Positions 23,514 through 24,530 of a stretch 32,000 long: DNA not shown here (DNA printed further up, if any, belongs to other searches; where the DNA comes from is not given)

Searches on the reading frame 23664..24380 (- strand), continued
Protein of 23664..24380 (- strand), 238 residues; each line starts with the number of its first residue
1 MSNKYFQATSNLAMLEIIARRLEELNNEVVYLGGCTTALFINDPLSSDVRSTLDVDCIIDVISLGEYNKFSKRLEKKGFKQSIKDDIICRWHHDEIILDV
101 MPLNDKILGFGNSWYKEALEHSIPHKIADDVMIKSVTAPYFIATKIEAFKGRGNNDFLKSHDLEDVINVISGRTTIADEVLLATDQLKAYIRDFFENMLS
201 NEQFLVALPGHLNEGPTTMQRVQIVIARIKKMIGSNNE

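Call 63: get_annotated_region(hit=H6, flank=4000)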
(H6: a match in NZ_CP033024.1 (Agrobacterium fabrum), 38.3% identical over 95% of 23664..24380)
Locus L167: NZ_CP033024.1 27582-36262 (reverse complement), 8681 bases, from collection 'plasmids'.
description: Agrobacterium fabrum strain 1D132 plasmid pAt1D132a, complete sequence
organism: Agrobacterium fabrum (NCBI taxid 1176649)
taxonomy: Bacteria; Pseudomonadota; Alphaproteobacteria; Hyphomicrobiales; Rhizobiaceae; Agrobacterium; Agrobacterium fabrum
host: -; source: Prunus sp.; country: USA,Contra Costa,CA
typing (MOB-suite, as given by PLSDB): non-mobilizable; replicon rep_cluster_2414
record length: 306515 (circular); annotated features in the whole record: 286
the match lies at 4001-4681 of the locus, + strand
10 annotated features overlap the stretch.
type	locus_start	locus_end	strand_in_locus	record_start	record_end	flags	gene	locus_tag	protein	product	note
CDS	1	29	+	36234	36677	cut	-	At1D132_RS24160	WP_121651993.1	DNA-binding protein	-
CDS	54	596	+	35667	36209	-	-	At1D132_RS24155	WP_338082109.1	PIN domain-containing protein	-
CDS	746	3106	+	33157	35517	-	-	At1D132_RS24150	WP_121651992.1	hypothetical protein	-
CDS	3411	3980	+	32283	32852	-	-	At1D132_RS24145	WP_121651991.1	hypothetical protein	-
CDS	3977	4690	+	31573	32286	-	-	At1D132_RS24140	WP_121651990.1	nucleotidyl transferase AbiEii/AbiGii toxin family protein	-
CDS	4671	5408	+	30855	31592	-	-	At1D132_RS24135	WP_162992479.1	protein phosphatase 2C domain-containing protein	-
CDS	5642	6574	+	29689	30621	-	-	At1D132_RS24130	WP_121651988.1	DUF6615 family protein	-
CDS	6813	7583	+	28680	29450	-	-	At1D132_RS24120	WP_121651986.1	hypothetical protein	-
CDS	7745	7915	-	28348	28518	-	-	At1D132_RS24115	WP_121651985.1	phospholipase D-like domain-containing protein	-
CDS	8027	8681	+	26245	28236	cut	-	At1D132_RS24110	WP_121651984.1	AAA family ATPase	-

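Call 64: get_annotated_region(hit=H14, flank=4000)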
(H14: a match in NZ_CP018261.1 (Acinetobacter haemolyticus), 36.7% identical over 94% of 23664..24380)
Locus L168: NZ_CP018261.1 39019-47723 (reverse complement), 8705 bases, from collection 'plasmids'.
description: Acinetobacter haemolyticus strain XH900 plasmid pXH901, complete sequence
organism: Acinetobacter haemolyticus (NCBI taxid 29430)
taxonomy: Bacteria; Pseudomonadota; Gammaproteobacteria; Moraxellales; Moraxellaceae; Acinetobacter; Acinetobacter haemolyticus
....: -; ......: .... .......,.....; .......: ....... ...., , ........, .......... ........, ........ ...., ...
typing (MOB-suite, as given by PLSDB): mobilizable; relaxase MOBP
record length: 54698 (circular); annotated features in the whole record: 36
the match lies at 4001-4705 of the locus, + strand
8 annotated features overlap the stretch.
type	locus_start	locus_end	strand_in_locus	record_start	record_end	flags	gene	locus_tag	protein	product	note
CDS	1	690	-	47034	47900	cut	-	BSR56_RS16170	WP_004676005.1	hypothetical protein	-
CDS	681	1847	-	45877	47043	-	-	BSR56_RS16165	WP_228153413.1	hypothetical protein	-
CDS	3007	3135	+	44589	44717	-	-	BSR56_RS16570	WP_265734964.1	hypothetical protein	-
CDS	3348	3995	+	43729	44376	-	-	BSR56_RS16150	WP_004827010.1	hypothetical protein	-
CDS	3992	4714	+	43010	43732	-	-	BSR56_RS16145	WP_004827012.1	hypothetical protein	-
CDS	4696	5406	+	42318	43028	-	-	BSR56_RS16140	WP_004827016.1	serine/threonine protein phosphatase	-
CDS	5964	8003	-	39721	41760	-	brxL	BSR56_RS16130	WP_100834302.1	protease Lon-related BREX system protein BrxL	GO:0008150 - biological_process [Evidence IEA]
CDS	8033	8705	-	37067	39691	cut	pglZ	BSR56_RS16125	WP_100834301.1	BREX-1 system phosphatase PglZ type A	-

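Call 65: search_protein_families(library=padloc, proteins=[L167:3411-3980:+, L167:3977-4690:+, L167:4671-5408:+, L168:3348-3995:+, L168:3992-4714:+, L168:4696-5406:+], max_evalue=0.01)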
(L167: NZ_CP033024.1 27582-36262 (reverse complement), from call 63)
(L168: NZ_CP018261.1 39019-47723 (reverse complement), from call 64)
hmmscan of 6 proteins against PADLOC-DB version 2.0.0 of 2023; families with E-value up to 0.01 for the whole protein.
L167:3411-3980:+ (189 aa): 1 family
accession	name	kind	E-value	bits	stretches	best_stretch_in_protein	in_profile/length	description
PDLC04515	PDC-M21A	-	1e-86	287.8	1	1-188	1-204/205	-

L167:3977-4690:+ (237 aa): 3 families
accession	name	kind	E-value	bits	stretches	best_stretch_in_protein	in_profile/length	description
PDLC04516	PDC-M21B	-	2.5e-109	362.4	1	1-231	1-231/234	-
PDLC02303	AbiEii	-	0.00052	17.5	0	15-57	29-66/249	AbiEii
PDLC02298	AbiEii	-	0.0074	13.7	0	127-175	120-165/220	AbiEii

L167:4671-5408:+ (245 aa): 3 families
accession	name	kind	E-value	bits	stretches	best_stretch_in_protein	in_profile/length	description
PDLC04518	PDC-M21C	-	2.4e-87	290.2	1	4-242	1-240/243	-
PDLC04519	PDC-M21C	-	1.5e-38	130.6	1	7-226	3-210/224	-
PDLC04517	PDC-M21C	-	3.5e-24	83.7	1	52-218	2-176/178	-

L168:3348-3995:+ (215 aa): 1 family
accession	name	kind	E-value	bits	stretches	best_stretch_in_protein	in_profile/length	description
PDLC04515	PDC-M21A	-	3.5e-48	162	1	2-214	1-202/205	-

L168:3992-4714:+ (240 aa): 2 families
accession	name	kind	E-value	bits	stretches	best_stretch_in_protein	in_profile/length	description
PDLC04516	PDC-M21B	-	1.7e-68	228.8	1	6-226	7-219/234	-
PDLC02303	AbiEii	-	0.0084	13.6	0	11-159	26-170/249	AbiEii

L168:4696-5406:+ (236 aa): 3 families
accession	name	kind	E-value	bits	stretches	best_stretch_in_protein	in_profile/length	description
PDLC04518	PDC-M21C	-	7.4e-28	95.4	1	31-233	25-218/243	-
PDLC04519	PDC-M21C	-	1.5e-16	58.7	1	29-209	22-189/224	-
PDLC04517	PDC-M21C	-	6.3e-09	34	1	101-206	49-150/178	-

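Call 66: search_protein_families(library=pfam, proteins=[L167:3411-3980:+, L167:3977-4690:+, L167:4671-5408:+, L168:3348-3995:+, L168:3992-4714:+, L168:4696-5406:+], max_evalue=0.01)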
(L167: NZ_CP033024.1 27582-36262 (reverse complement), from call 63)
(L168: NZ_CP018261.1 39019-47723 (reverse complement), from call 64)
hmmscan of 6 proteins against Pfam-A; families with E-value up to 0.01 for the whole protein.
L167:3411-3980:+ (189 aa): 0 families

L167:3977-4690:+ (237 aa): 0 families

L167:4671-5408:+ (245 aa): 2 families
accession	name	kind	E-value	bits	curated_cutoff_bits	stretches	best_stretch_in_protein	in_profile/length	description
PF13672.11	PP2C_2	-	2.4e-06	27.7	24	1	18-204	9-193/209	Protein phosphatase 2C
PF00481.26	PP2C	-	0.0017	18.5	20.3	0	171-221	197-246/255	Protein phosphatase 2C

L168:3348-3995:+ (215 aa): 2 families
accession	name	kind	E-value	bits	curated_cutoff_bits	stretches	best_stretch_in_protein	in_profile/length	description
PF00392.27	GntR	-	0.0031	17.6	27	1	53-91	22-61/64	Bacterial regulatory proteins, gntR family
PF01047.28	MarR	-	0.0086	16.4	24.6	0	53-86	16-49/59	MarR family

L168:3992-4714:+ (240 aa): 1 family
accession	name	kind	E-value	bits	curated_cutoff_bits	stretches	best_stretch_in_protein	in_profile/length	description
PF08843.17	AbiEii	-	0.00026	21.4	22.5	1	23-174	12-168/238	Nucleotidyl transferase AbiEii toxin, Type IV TA system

L168:4696-5406:+ (236 aa): 2 families
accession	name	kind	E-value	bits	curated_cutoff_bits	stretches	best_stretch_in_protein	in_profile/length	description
PF00481.26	PP2C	-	9.9e-08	32.4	20.3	1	28-141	26-140/255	Protein phosphatase 2C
PF13672.11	PP2C_2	-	3.9e-05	23.7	24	1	25-201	14-174/209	Protein phosphatase 2C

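Call 72: get_annotated_region(hit=H1, flank=2500)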
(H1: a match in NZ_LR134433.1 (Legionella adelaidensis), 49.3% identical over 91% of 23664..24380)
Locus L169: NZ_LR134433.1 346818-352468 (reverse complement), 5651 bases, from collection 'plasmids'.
description: Legionella adelaidensis strain NCTC12735 plasmid 24, complete sequence
organism: Legionella adelaidensis (NCBI taxid 45056)
taxonomy: Bacteria; Pseudomonadota; Gammaproteobacteria; Legionellales; Legionellaceae; Legionella; Legionella adelaidensis
host: -; source: environmental,Cooling tower water; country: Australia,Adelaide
typing (MOB-suite, as given by PLSDB): mobilizable; relaxase MOBH
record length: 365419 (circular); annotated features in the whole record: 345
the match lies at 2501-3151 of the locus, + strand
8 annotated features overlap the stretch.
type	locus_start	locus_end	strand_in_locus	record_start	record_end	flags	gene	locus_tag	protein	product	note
CDS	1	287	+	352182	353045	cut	-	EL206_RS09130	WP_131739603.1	transposase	GO:0006313 - DNA transposition [Evidence IEA]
CDS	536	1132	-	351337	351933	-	-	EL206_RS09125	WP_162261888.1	pentapeptide repeat-containing protein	-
CDS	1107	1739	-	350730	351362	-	-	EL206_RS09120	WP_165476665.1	pentapeptide repeat-containing protein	-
CDS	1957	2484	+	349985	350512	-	-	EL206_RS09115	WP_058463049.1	helix-turn-helix domain-containing protein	-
CDS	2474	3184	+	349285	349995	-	-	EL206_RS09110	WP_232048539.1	hypothetical protein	-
CDS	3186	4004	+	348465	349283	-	-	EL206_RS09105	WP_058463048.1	metallophosphoesterase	-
CDS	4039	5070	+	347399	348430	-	-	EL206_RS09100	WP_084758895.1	GNAT family N-acetyltransferase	-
CDS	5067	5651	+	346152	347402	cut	-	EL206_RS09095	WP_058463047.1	phosphotransferase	-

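Call 73: get_annotated_region(hit=H4, flank=2500)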
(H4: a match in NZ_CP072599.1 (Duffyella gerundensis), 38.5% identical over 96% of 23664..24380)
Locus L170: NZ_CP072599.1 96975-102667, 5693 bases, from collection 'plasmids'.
description: Duffyella gerundensis isolate A4 plasmid unnamed, complete sequence
organism: Duffyella gerundensis (NCBI taxid 1619313)
taxonomy: Bacteria; Pseudomonadota; Gammaproteobacteria; Enterobacterales; Erwiniaceae; Duffyella; Duffyella gerundensis
host: -; source: Prunus dulcis,Inner leaf tissues of Prunus dulcis; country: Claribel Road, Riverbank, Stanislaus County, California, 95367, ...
typing (MOB-suite, as given by PLSDB): non-mobilizable; replicon rep_cluster_1264
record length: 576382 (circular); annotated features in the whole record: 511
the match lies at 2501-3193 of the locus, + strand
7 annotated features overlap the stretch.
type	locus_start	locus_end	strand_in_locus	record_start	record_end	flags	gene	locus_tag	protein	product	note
CDS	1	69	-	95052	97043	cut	betT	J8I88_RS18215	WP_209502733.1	choline BCCT transporter BetT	GO:0071705 - nitrogen compound transport [Evidence IEA]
CDS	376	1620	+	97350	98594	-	-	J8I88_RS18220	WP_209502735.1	DUF2254 domain-containing protein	-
CDS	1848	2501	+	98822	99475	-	-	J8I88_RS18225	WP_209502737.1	hypothetical protein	-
CDS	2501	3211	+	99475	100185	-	-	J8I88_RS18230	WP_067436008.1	hypothetical protein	-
CDS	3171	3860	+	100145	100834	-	-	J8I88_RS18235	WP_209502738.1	hypothetical protein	-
CDS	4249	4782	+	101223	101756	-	-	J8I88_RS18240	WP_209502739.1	SRPBCC family protein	-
CDS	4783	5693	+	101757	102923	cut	-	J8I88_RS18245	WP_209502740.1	zinc-dependent alcohol dehydrogenase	-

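Call 74: get_annotated_region(hit=H16, flank=2500)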
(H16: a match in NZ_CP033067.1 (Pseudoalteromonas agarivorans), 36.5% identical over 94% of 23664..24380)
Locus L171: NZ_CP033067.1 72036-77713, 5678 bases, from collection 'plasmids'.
description: Pseudoalteromonas agarivorans strain Hao 2018 plasmid unnamed, complete sequence
organism: Pseudoalteromonas agarivorans (NCBI taxid 176102)
taxonomy: Bacteria; Pseudomonadota; Gammaproteobacteria; Alteromonadales; Pseudoalteromonadaceae; Pseudoalteromonas; Pseudoalteromonas agarivorans
host: -; source: cell culture,sea water; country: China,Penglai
typing (MOB-suite, as given by PLSDB): conjugative; relaxase MOBH; mating-pair formation MPF_F
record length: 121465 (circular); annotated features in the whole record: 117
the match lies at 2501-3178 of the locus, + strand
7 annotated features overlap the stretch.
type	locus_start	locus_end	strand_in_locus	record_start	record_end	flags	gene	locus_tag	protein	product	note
CDS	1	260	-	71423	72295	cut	-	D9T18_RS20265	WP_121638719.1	DNA replication terminus site-binding protein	-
CDS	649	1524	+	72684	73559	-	-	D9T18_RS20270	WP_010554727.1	hypothetical protein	-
CDS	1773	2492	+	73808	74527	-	-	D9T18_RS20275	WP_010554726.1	hypothetical protein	-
CDS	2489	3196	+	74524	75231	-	-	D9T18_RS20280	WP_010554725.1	nucleotidyl transferase AbiEii/AbiGii toxin family protein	-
CDS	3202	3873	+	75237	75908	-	-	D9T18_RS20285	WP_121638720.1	hypothetical protein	-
CDS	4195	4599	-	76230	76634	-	-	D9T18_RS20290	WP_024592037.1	hypothetical protein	-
CDS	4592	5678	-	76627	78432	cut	-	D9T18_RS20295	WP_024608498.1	tyrosine-type recombinase/integrase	-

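Call 75: get_annotated_region(hit=H25, flank=2500)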
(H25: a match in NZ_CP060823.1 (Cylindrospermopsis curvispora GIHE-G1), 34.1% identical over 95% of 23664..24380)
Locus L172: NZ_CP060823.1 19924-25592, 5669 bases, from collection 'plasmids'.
description: Cylindrospermopsis curvispora GIHE-G1 plasmid p-r.curvispora1, complete sequence
organism: Cylindrospermopsis curvispora GIHE-G1 (NCBI taxid 2666332)
taxonomy: Bacteria; Cyanobacteriota; Cyanophyceae; Nostocales; Aphanizomenonaceae; Cylindrospermopsis; Cylindrospermopsis curvispora; Cylindrospermopsis curvispora GIHE-G1
host: -; source: Water for algae observation; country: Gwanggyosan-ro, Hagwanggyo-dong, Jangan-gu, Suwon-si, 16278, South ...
typing (MOB-suite, as given by PLSDB): non-mobilizable
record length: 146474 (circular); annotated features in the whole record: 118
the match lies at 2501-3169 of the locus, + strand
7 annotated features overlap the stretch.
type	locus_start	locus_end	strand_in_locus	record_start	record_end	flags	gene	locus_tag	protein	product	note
CDS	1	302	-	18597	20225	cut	-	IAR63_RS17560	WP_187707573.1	GUN4 domain-containing protein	-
CDS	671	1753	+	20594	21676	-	psbA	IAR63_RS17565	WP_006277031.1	photosystem II q(b) protein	-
CDS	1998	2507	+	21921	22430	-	-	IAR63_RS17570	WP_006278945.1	hypothetical protein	-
CDS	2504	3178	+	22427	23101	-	-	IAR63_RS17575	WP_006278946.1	nucleotidyl transferase AbiEii/AbiGii toxin family protein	-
CDS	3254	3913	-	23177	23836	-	-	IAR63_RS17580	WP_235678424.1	hypothetical protein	-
CDS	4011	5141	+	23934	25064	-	-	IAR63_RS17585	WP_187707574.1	GUN4 domain-containing protein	-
CDS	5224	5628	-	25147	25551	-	-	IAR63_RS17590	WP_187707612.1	hypothetical protein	-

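Call 76: get_annotated_region(hit=H27, flank=2500)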
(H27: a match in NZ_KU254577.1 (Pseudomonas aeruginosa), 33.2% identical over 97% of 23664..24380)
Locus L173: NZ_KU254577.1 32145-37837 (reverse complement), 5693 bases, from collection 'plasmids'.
description: Pseudomonas aeruginosa strain HN39 plasmid pHN39-SIM, complete sequence
organism: Pseudomonas aeruginosa (NCBI taxid 287)
taxonomy: Bacteria; Pseudomonadota; Gammaproteobacteria; Pseudomonadales; Pseudomonadaceae; Pseudomonas; Pseudomonas aeruginosa
host: -; source: -; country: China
typing (MOB-suite, as given by PLSDB): conjugative; replicon rep_cluster_402; relaxase MOBF; mating-pair formation MPF_F
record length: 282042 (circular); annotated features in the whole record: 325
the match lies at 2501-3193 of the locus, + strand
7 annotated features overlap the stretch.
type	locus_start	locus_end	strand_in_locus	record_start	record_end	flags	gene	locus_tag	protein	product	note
CDS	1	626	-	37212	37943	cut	-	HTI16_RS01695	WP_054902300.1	hypothetical protein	-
CDS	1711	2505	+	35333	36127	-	-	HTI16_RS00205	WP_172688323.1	MarR family transcriptional regulator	-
CDS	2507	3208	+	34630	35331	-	-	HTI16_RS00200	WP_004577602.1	hypothetical protein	-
CDS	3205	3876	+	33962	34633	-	-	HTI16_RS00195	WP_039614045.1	protein phosphatase 2C domain-containing protein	-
CDS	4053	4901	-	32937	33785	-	-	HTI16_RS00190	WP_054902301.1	hypothetical protein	-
CDS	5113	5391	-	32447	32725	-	-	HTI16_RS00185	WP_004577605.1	hypothetical protein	-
CDS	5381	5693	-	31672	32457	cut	-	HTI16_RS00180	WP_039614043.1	hypothetical protein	-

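Call 77: get_annotated_region(hit=H18, flank=2500)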
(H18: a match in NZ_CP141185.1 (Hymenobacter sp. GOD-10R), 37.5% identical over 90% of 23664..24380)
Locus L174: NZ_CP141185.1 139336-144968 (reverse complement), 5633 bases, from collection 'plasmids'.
description: Hymenobacter sp. GOD-10R plasmid unnamed1, complete sequence
organism: Hymenobacter sp. GOD-10R (NCBI taxid 3093922)
taxonomy: Bacteria; Bacteroidota; Cytophagia; Cytophagales; Hymenobacteraceae; Hymenobacter; Hymenobacter sp. GOD-10R
host: -; source: single cell,Crepidiastrum sonchifolium; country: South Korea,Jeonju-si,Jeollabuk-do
typing (MOB-suite, as given by PLSDB): non-mobilizable; replicon rep_cluster_1105
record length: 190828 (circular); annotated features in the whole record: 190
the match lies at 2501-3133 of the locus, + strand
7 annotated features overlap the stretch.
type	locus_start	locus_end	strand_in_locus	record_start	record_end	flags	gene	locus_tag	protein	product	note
CDS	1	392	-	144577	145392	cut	-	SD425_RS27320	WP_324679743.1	phosphatase PAP2 family protein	-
CDS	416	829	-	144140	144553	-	-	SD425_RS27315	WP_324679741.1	EamA family transporter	-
CDS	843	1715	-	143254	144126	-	-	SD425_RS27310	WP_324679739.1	SdiA-regulated domain-containing protein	-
CDS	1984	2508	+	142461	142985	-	-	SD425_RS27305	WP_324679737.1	hypothetical protein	-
CDS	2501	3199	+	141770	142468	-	-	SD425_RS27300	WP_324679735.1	hypothetical protein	-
CDS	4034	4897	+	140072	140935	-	-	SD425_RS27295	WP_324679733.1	sigma-70 family RNA polymerase sigma factor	GO:0006352 - DNA-templated transcription initiation [Evidence IEA]; GO:0006355 - regulation of DNA-templated ...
CDS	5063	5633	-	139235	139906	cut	-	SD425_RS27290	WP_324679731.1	hypothetical protein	-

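Call 78: get_annotated_region(hit=H35, flank=2500)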
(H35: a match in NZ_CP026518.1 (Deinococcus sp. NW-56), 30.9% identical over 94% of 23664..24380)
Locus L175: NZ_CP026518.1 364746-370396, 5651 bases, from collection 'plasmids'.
description: Deinococcus sp. NW-56 plasmid unnamed2, complete sequence
organism: Deinococcus sp. NW-56 (NCBI taxid 2080419)
taxonomy: Bacteria; Deinococcota; Deinococci; Deinococcales; Deinococcaceae; Deinococcus; Deinococcus sp. NW-56
host: -; source: whole organism,water; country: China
typing (MOB-suite, as given by PLSDB): non-mobilizable
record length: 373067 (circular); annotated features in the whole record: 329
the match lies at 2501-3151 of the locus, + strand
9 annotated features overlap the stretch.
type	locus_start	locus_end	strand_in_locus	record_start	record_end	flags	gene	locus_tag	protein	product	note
CDS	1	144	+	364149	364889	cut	-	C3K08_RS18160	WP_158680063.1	DUF6710 family protein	-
CDS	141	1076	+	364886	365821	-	-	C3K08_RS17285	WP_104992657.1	site-specific integrase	GO:0015074 - DNA integration [Evidence IEA]; GO:0006310 - DNA recombination [Evidence IEA]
CDS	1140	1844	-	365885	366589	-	-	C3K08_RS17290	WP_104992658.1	hypothetical protein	-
CDS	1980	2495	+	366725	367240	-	-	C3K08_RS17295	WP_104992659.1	hypothetical protein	-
CDS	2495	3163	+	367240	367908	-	-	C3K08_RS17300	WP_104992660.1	hypothetical protein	-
CDS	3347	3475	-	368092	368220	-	-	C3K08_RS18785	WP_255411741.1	hypothetical protein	-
CDS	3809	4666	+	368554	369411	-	-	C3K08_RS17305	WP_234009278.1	sulfite exporter TauE/SafE family protein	-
CDS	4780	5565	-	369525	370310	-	-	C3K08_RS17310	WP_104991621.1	IS630 family transposase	-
CDS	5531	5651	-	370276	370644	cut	-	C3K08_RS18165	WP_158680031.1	helix-turn-helix domain-containing protein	-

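Call 79: get_annotated_region(hit=H3, flank=2500)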
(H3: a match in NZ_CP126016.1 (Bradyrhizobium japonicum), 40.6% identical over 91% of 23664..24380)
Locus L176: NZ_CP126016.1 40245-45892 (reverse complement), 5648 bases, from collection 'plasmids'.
description: Bradyrhizobium japonicum strain S11L-Bj plasmid pS11L-3, complete sequence
organism: Bradyrhizobium japonicum (NCBI taxid 375)
taxonomy: Bacteria; Pseudomonadota; Alphaproteobacteria; Hyphomicrobiales; Nitrobacteraceae; Bradyrhizobium; Bradyrhizobium japonicum
host: -; source: Glycine max,soybean,root nodule; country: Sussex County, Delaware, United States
typing (MOB-suite, as given by PLSDB): conjugative; relaxase MOBQ; mating-pair formation MPF_T
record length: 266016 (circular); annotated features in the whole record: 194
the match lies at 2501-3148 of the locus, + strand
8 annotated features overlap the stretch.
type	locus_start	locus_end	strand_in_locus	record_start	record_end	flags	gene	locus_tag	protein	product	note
CDS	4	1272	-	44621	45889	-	-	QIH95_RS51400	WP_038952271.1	IS256 family transposase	-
CDS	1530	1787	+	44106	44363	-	-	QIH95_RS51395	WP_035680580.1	hypothetical protein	-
CDS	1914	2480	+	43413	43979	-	-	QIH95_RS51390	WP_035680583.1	hypothetical protein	-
CDS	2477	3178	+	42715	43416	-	-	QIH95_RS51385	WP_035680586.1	hypothetical protein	-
CDS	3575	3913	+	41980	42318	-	-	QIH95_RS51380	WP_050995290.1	hypothetical protein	-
CDS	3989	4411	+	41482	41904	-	-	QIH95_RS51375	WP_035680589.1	hypothetical protein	-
CDS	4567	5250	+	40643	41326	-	-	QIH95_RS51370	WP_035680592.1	abortive infection system antitoxin AbiGi family protein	-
CDS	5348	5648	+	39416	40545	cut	-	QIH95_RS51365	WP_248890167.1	IS3-like element ISRj2 family transposase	-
